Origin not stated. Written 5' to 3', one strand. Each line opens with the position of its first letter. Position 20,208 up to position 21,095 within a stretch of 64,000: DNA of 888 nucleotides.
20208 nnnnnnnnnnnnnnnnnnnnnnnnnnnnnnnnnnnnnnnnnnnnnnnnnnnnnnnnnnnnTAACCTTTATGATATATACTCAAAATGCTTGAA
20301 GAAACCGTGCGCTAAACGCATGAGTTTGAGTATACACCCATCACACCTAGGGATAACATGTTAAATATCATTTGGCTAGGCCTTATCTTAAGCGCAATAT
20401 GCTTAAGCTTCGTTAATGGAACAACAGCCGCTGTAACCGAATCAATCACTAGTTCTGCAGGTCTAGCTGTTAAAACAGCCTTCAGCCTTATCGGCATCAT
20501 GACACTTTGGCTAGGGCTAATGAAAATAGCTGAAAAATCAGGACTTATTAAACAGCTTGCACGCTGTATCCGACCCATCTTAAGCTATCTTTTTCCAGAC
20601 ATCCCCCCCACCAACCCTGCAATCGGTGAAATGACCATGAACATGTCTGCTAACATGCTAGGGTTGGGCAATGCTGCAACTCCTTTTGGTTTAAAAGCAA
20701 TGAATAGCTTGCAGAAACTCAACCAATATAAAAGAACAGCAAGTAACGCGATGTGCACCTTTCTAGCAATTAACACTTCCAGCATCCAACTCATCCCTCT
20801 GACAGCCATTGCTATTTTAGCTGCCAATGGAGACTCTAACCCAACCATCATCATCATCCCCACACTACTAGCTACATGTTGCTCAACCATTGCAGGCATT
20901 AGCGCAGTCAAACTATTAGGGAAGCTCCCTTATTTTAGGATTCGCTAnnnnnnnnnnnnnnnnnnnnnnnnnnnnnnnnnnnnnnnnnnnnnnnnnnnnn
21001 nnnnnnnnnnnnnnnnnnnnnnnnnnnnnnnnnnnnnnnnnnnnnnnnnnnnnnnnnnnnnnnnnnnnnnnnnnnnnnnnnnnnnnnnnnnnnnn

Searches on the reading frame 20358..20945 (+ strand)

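Call 40: search_protein_families(library=pfam, proteins=[window:20358-20945:+], max_evalue=0.01)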
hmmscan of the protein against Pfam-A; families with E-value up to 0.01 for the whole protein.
window:20358-20945:+ (196 aa): 1 family
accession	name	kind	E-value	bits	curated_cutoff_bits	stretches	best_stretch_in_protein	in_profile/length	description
PF07670.19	Gate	-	3.3e-13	50.4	29.6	1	42-150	2-98/104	Nucleoside recognition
